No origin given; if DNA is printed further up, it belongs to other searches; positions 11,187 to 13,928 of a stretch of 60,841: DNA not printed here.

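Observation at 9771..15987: IclR-cupin-activase-glycyl radical enzyme-carboxylesterase operon whose GRE has a Cys loop (GCVT) matching no characterised chemistry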

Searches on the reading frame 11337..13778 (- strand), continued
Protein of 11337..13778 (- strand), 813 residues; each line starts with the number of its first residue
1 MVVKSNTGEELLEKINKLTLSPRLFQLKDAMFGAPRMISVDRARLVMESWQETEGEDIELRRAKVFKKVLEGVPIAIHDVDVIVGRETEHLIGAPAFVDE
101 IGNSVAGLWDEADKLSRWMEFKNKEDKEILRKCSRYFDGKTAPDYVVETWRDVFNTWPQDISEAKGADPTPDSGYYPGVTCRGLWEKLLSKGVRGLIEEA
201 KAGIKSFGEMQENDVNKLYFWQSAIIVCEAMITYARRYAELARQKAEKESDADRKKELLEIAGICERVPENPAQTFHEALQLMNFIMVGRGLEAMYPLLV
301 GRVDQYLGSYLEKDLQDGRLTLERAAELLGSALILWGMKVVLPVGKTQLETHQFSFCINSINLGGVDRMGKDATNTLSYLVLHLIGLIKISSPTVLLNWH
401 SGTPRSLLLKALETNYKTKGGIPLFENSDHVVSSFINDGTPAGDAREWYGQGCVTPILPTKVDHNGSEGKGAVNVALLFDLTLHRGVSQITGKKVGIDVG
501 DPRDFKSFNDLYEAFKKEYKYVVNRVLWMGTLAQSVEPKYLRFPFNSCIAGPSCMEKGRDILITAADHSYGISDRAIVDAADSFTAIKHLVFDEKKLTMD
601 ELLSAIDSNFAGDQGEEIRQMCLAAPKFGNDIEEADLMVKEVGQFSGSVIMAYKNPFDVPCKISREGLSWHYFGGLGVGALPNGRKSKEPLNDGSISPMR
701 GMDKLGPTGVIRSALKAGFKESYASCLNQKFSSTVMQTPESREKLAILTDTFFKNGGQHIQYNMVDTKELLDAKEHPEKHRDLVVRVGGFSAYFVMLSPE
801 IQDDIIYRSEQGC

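Call 52: search_protein_families(library=ncbifam, proteins=[P0387, P0241, P0245, P0264, P0317, P0255, P0251, P0273, P0263], max_evalue=1e-100)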
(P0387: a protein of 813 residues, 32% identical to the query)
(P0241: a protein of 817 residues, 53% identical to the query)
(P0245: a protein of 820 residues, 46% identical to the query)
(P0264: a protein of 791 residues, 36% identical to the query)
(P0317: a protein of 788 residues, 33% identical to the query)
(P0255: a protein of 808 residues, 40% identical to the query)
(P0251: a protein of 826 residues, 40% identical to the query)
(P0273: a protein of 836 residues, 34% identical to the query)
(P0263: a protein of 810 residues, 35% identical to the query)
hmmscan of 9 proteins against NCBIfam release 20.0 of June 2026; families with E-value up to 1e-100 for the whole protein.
P0387 (813 aa): 7 families
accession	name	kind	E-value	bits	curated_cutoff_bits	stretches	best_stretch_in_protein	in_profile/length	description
TIGR01774.1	PFL2-3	subfamily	2.7e-165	551.8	678.2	1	41-809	19-784/786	formate C-acetyltransferase/glycerol dehydratase family glycyl radical enzyme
NF048011.1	SfplDhtHpsGDes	equivalog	2.1e-150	502.7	1000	1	33-808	31-818/821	(2S)-3-sulfopropanediol dehydratase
NF043068.1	glycl_HYPD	equivalog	1.6e-147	492.8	1100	1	41-808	17-781/784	trans-4-hydroxy-L-proline dehydratase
TIGR04394.1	choline_CutC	equivalog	3.3e-147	492.2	1050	1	40-810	17-787/789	choline trimethylamine-lyase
NF048009.1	SfplDhtHpfGKleb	equivalog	3.9e-132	442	1000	1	34-809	34-822/824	(2S)-3-sulfopropanediol dehydratase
NF007437.0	PRK09983.1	equivalog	2e-121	406.5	1109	1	35-808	13-762/765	formate C-acetyltransferase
NF033718.1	indole_decarb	equivalog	3.8e-115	386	1100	0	114-613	150-648/868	indoleacetate decarboxylase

P0241 (817 aa): 6 families
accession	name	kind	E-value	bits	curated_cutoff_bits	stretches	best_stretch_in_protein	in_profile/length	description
TIGR01774.1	PFL2-3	subfamily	3e-145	485.5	678.2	1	20-814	2-784/786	formate C-acetyltransferase/glycerol dehydratase family glycyl radical enzyme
NF048011.1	SfplDhtHpsGDes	equivalog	2.2e-135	453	1000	1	22-815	24-820/821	(2S)-3-sulfopropanediol dehydratase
NF043068.1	glycl_HYPD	equivalog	1.3e-124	417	1100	1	22-816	2-784/784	trans-4-hydroxy-L-proline dehydratase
TIGR04394.1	choline_CutC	equivalog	8.5e-122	408.2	1050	1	21-813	2-785/789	choline trimethylamine-lyase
NF048009.1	SfplDhtHpfGKleb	equivalog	1.5e-108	364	1000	1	23-816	27-824/824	(2S)-3-sulfopropanediol dehydratase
NF007437.0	PRK09983.1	equivalog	1.7e-101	340.6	1109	1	21-814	2-763/765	formate C-acetyltransferase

P0245 (820 aa): 6 families
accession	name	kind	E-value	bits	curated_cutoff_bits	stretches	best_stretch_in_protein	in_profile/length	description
TIGR01774.1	PFL2-3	subfamily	3.9e-152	508.2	678.2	1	21-817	2-786/786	formate C-acetyltransferase/glycerol dehydratase family glycyl radical enzyme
NF048011.1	SfplDhtHpsGDes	equivalog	3.5e-149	498.6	1000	1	23-816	24-820/821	(2S)-3-sulfopropanediol dehydratase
TIGR04394.1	choline_CutC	equivalog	2.3e-133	446.5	1050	1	22-813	2-784/789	choline trimethylamine-lyase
NF043068.1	glycl_HYPD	equivalog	1.1e-128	430.5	1100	1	23-816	2-783/784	trans-4-hydroxy-L-proline dehydratase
NF033718.1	indole_decarb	equivalog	8.9e-122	407.9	1100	1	15-815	25-866/868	indoleacetate decarboxylase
NF048009.1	SfplDhtHpfGKleb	equivalog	6.2e-113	378.5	1000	1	20-815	23-822/824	(2S)-3-sulfopropanediol dehydratase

P0264 (791 aa): 8 families
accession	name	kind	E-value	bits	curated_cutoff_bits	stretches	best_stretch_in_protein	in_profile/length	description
TIGR01774.1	PFL2-3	subfamily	2.4e-200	667.7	678.2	1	5-788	4-784/786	formate C-acetyltransferase/glycerol dehydratase family glycyl radical enzyme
NF043068.1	glycl_HYPD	equivalog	4.7e-194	646.7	1100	1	5-788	2-782/784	trans-4-hydroxy-L-proline dehydratase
NF048011.1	SfplDhtHpsGDes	equivalog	1.7e-186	622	1000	1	5-788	24-819/821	(2S)-3-sulfopropanediol dehydratase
NF033718.1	indole_decarb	equivalog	2.1e-180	601.9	1100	1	105-586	158-644/868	indoleacetate decarboxylase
TIGR04394.1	choline_CutC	equivalog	2.4e-167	558.8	1050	1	5-786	3-784/789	choline trimethylamine-lyase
NF048009.1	SfplDhtHpfGKleb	equivalog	4.4e-164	547.7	1000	1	2-787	23-821/824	(2S)-3-sulfopropanediol dehydratase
NF007437.0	PRK09983.1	equivalog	2.9e-143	478.7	1109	1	5-788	3-763/765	formate C-acetyltransferase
NF033715.1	glycyl_HPDL_Lrg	equivalog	1e-140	470.3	1150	0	105-589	170-681/901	4-hydroxyphenylacetate decarboxylase large subunit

P0317 (788 aa): 7 families
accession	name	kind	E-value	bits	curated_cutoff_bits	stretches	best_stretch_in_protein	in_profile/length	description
TIGR01774.1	PFL2-3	subfamily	1.4e-226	754.4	678.2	1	1-785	1-784/786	formate C-acetyltransferase/glycerol dehydratase family glycyl radical enzyme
NF007437.0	PRK09983.1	equivalog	5.8e-174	580.2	1109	1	3-785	2-763/765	formate C-acetyltransferase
TIGR04394.1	choline_CutC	equivalog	3e-172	575.1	1050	1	3-783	2-784/789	choline trimethylamine-lyase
NF043068.1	glycl_HYPD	equivalog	1.3e-171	572.5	1100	1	4-785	2-782/784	trans-4-hydroxy-L-proline dehydratase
NF048011.1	SfplDhtHpsGDes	equivalog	3.8e-168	561.3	1000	1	4-785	24-819/821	(2S)-3-sulfopropanediol dehydratase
NF048009.1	SfplDhtHpfGKleb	equivalog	1.6e-167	559.1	1000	1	5-784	27-821/824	(2S)-3-sulfopropanediol dehydratase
NF033718.1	indole_decarb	equivalog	3.9e-118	395.9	1100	1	102-785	155-866/868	indoleacetate decarboxylase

P0255 (808 aa): 8 families
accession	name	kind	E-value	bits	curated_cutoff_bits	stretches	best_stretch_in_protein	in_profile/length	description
NF043068.1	glycl_HYPD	equivalog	9.5e-178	592.8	1100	1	17-807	2-783/784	trans-4-hydroxy-L-proline dehydratase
TIGR01774.1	PFL2-3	subfamily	4.9e-175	584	678.2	1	16-807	3-785/786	formate C-acetyltransferase/glycerol dehydratase family glycyl radical enzyme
NF048011.1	SfplDhtHpsGDes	equivalog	4.4e-164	547.9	1000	1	10-806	16-819/821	(2S)-3-sulfopropanediol dehydratase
NF033718.1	indole_decarb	equivalog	2.3e-151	505.9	1100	0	13-606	29-644/868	indoleacetate decarboxylase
TIGR04394.1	choline_CutC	equivalog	5.2e-136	455.2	1050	1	16-805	2-785/789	choline trimethylamine-lyase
NF048009.1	SfplDhtHpfGKleb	equivalog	3.9e-128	428.8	1000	1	26-805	35-821/824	(2S)-3-sulfopropanediol dehydratase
NF007437.0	PRK09983.1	equivalog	7.8e-122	407.8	1109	1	16-806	2-763/765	formate C-acetyltransferase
NF033715.1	glycyl_HPDL_Lrg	equivalog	5.9e-117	391.7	1150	0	210-606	266-678/901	4-hydroxyphenylacetate decarboxylase large subunit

P0251 (826 aa): 7 families
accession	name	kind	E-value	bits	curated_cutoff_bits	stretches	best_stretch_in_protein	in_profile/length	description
TIGR01774.1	PFL2-3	subfamily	3.4e-152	508.5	678.2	1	32-823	1-785/786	formate C-acetyltransferase/glycerol dehydratase family glycyl radical enzyme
NF043068.1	glycl_HYPD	equivalog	3e-144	482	1100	1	36-823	3-783/784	trans-4-hydroxy-L-proline dehydratase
NF048011.1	SfplDhtHpsGDes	equivalog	5.1e-143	478.2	1000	1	32-822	21-819/821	(2S)-3-sulfopropanediol dehydratase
TIGR04394.1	choline_CutC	equivalog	3e-123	413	1050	1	34-820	2-784/789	choline trimethylamine-lyase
NF048009.1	SfplDhtHpfGKleb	equivalog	6.9e-117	391.6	1000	1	34-822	25-822/824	(2S)-3-sulfopropanediol dehydratase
NF033718.1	indole_decarb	equivalog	5.6e-113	378.8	1100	0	198-821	221-865/868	indoleacetate decarboxylase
NF007437.0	PRK09983.1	equivalog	1.9e-111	373.5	1109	1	33-823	1-764/765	formate C-acetyltransferase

P0273 (836 aa): 6 families
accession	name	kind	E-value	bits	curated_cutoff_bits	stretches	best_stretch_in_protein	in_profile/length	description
TIGR01774.1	PFL2-3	subfamily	1.8e-144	482.9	678.2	1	23-833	2-783/786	formate C-acetyltransferase/glycerol dehydratase family glycyl radical enzyme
NF048011.1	SfplDhtHpsGDes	equivalog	1.5e-143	479.9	1000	1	8-834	6-819/821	(2S)-3-sulfopropanediol dehydratase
NF043068.1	glycl_HYPD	equivalog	3e-137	458.8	1100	1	24-835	1-783/784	trans-4-hydroxy-L-proline dehydratase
NF033718.1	indole_decarb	equivalog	4e-120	402.5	1100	0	23-633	31-644/868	indoleacetate decarboxylase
TIGR04394.1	choline_CutC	equivalog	1.7e-119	400.6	1050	1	23-834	1-786/789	choline trimethylamine-lyase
NF048009.1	SfplDhtHpfGKleb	equivalog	6.8e-109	365.2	1000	1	26-832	27-820/824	(2S)-3-sulfopropanediol dehydratase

P0263 (810 aa): 8 families
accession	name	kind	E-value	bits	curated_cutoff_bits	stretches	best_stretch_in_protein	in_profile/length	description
TIGR01774.1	PFL2-3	subfamily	2.1e-200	667.9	678.2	1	21-809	2-785/786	formate C-acetyltransferase/glycerol dehydratase family glycyl radical enzyme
NF048011.1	SfplDhtHpsGDes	equivalog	2.6e-180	601.6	1000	1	23-809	24-820/821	(2S)-3-sulfopropanediol dehydratase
NF043068.1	glycl_HYPD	equivalog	2.2e-179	598.2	1100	1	23-809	2-783/784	trans-4-hydroxy-L-proline dehydratase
NF033718.1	indole_decarb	equivalog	9.1e-169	563.4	1100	1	22-808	32-866/868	indoleacetate decarboxylase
TIGR04394.1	choline_CutC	equivalog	2.1e-162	542.5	1050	1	22-806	2-784/789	choline trimethylamine-lyase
NF007437.0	PRK09983.1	equivalog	5.3e-147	491.1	1109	1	22-809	2-764/765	formate C-acetyltransferase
NF048009.1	SfplDhtHpfGKleb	equivalog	5.7e-144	481.2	1000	1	23-808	26-822/824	(2S)-3-sulfopropanediol dehydratase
NF033715.1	glycyl_HPDL_Lrg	equivalog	2.6e-132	442.5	1150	0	178-609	224-678/901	4-hydroxyphenylacetate decarboxylase large subunit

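Call 54: search_solved_structures(query=L003:10470-11456:+, max_evalue=1e-20)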
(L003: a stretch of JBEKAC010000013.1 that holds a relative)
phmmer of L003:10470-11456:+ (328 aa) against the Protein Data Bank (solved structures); distinct sequences matched with E-value up to 1e-20: 75 (the best 60 are shown).
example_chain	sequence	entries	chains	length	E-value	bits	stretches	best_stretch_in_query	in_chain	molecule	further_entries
7wol_A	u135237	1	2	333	1e-99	337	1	10-326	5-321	Lipase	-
7b4q_A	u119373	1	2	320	2.7e-85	289.6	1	11-325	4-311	Lipase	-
1lzk_A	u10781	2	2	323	1.3e-67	231.4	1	12-325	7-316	HEROIN ESTERASE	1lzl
4ypv_A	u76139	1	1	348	2.9e-56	194.1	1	8-325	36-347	Est8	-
3qh4_A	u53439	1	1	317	2e-51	178.3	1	52-326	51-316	Esterase LipW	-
6i8d_A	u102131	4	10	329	9.8e-43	149.7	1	69-303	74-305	EH1AB1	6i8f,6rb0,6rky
6aae_A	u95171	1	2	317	3.2e-42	148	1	73-304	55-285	Esterase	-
5jd4_A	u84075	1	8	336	3.9e-42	147.7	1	69-303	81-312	LAE6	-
2yh2_A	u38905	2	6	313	7.2e-42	146.9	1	59-315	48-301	ESTERASE | ALPHA/BETA HYDROLASE FOLD-3 DOMAIN PROTEIN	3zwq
2c7b_A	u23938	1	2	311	8.1e-42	146.7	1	61-312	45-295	CARBOXYLESTERASE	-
6iey_B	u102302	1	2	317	9.6e-42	146.4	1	73-304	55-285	Esterase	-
1jji_A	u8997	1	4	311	4e-41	144.4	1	44-306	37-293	Carboxylesterase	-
9ju4_A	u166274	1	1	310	8.9e-41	143.3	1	25-302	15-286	Alpha/beta hydrolase fold-3 domain protein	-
1evq_A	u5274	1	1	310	1.7e-40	142.4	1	25-302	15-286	SERINE HYDROLASE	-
1qz3_A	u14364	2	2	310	3e-40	141.5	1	25-302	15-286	CARBOXYLESTERASE EST2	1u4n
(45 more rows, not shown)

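Call 55: search_solved_structures(query=L007:6576-6989:+, max_evalue=0.001)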
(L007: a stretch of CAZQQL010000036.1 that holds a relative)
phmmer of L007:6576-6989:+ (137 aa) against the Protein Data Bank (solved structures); distinct sequences matched with E-value up to 0.001: 16.
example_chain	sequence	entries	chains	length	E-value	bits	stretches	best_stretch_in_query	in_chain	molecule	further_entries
2gey_A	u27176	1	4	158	7.1e-18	68.3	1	15-135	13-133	AclR protein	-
8r20_A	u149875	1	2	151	2.8e-17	66.3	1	17-137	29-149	Hydroxylase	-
2gex_A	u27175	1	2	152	8.8e-16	61.5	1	18-135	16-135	SnoL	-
8r2b_A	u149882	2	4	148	9e-16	61.5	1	19-135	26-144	SnoL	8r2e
6hnn_A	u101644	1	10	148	4.9e-15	59.1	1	37-133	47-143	Putative polyketide cyclase IdmH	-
5x7l_A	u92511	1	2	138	4.2e-13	52.8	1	18-134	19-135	TsrD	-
8kaa_A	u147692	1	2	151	9.2e-13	51.7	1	4-129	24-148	ester cyclase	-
8ysb_A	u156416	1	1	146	1.2e-11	48.1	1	35-135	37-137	Predicted ester cyclase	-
4lgq_A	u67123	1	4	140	3.7e-11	46.5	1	5-132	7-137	Putative polyketide cyclase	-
3kkg_A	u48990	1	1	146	8.3e-09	38.9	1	36-131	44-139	Putative SnoaL-like polyketide cyclase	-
3g0k_A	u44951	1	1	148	1.2e-08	38.3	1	7-124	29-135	Putative membrane protein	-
6hnl_A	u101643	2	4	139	2.1e-08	37.6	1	37-133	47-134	Putative polyketide cyclase IdmH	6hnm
3k0z_A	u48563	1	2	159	1.2e-06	31.9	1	32-135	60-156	Putative polyketide cyclase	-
3f9s_A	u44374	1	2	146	2.9e-06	30.7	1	56-134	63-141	putative polyketide cyclase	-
1sjw_A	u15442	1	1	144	9.2e-05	25.8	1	65-133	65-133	nogalonic acid methyl ester cyclase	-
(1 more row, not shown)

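Call 57: find_encoding_contigs(protein=P0245, flank=8000, max_places=3)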
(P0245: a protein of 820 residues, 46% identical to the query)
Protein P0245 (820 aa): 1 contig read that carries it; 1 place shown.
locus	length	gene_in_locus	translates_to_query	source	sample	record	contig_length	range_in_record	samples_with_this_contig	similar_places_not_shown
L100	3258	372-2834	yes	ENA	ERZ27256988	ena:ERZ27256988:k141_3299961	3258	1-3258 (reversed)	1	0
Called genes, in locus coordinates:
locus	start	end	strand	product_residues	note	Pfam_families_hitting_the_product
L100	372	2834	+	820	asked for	PF02901:PFL-like, PF01228:Gly_radical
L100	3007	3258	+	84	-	?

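Call 58: find_encoding_contigs(protein=P0246, flank=8000, max_places=3)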
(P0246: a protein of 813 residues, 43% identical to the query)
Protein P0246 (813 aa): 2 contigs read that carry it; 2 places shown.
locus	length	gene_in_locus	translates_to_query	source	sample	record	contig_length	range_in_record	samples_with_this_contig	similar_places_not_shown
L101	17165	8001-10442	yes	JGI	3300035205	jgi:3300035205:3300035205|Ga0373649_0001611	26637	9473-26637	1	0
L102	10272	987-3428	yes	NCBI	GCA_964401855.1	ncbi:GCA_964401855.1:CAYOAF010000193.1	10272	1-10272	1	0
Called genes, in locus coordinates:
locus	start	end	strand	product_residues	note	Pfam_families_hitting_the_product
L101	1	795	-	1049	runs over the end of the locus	PF25596:CPSase_L_D1, PF02786:CPSase_L_D2, PF07478:Dala_Dala_lig_C (weak), PF02787:CPSase_L_D3, PF25596:CPSase_L_D1, PF01071:GARS_A (weak), PF02786:CPSase_L_D2, PF02142:MGS, +3 more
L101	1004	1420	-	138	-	-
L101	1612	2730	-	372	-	PF00988:CPSase_sm_chain, PF00117:GATase, PF07722:Peptidase_C26 (faint)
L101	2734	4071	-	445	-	PF01979:Amidohydro_1, PF12890:DHOase, PF07969:Amidohydro_3 (weak)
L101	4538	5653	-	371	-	PF02746:MR_MLE_N, PF13378:MR_MLE_C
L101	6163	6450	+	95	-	PF24696:UGSC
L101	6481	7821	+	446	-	PF24696:UGSC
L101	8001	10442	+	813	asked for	PF02901:PFL-like, PF01228:Gly_radical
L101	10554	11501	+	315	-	PF13353:Fer4_12, PF04055:Radical_SAM, PF13237:Fer4_10 (weak), PF12838:Fer4_7, PF13187:Fer4_9, PF14697:Fer4_21, PF12837:Fer4_6 (weak), PF00037:Fer4 (weak), +2 more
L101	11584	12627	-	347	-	PF07690:MFS_1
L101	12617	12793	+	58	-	-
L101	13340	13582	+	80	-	-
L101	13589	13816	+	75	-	PF04509:CheC, PF13690:CheX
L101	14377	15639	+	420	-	PF07690:MFS_1, PF12832:MFS_1_like (faint), PF07690:MFS_1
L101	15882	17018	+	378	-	PF02771:Acyl-CoA_dh_N, PF02770:Acyl-CoA_dh_M, PF00441:Acyl-CoA_dh_1, PF08028:Acyl-CoA_dh_2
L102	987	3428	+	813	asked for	PF02901:PFL-like, PF01228:Gly_radical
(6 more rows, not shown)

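Call 59: find_encoding_contigs(protein=P0247, flank=8000, max_places=3)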
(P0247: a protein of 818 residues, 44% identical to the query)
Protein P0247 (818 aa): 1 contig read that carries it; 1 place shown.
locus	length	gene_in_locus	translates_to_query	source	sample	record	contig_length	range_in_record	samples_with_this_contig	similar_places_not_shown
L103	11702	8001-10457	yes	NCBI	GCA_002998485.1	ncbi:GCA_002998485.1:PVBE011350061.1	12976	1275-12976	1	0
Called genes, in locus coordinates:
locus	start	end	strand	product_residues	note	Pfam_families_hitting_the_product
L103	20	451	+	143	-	PF12680:SnoaL_2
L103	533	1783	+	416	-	PF00067:p450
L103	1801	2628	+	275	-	PF02668:TauD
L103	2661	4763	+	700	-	PF01011:PQQ, PF13570:Beta-prop_ACSF4 (faint), PF13360:PQQ_2, PF01011:PQQ, PF13360:PQQ_2 (weak), PF13442:Cytochrome_CBB3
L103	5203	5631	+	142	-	PF12680:SnoaL_2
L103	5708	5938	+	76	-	-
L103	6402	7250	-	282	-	PF00106:adh_short, PF08659:KR, PF13561:adh_short_C2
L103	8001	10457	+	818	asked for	PF02901:PFL-like, PF01228:Gly_radical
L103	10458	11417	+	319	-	PF04055:Radical_SAM, PF13353:Fer4_12, PF13484:Fer4_16 (faint), PF14697:Fer4_21 (faint), PF00037:Fer4 (weak), PF12838:Fer4_7, PF13187:Fer4_9 (weak), PF13237:Fer4_10, +6 more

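Call 65: search_protein_families(library=ncbifam, proteins=[L001:3956-5008:+, L007:6576-6989:+], max_evalue=1e-10)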
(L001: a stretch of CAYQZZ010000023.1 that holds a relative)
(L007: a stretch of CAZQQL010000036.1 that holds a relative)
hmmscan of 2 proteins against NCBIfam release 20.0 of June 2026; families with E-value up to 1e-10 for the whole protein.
L001:3956-5008:+ (350 aa): 2 families
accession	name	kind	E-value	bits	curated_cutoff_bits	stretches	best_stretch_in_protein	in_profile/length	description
NF037995.1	TRAP_S1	subfamily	2.6e-37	128.6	50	1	43-312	2-271/271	TRAP transporter substrate-binding protein DctP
TIGR00787.1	dctP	subfamily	1.9e-26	93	175.05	1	61-281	19-240/257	DctP family TRAP transporter solute-binding subunit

L007:6576-6989:+ (137 aa): 0 families
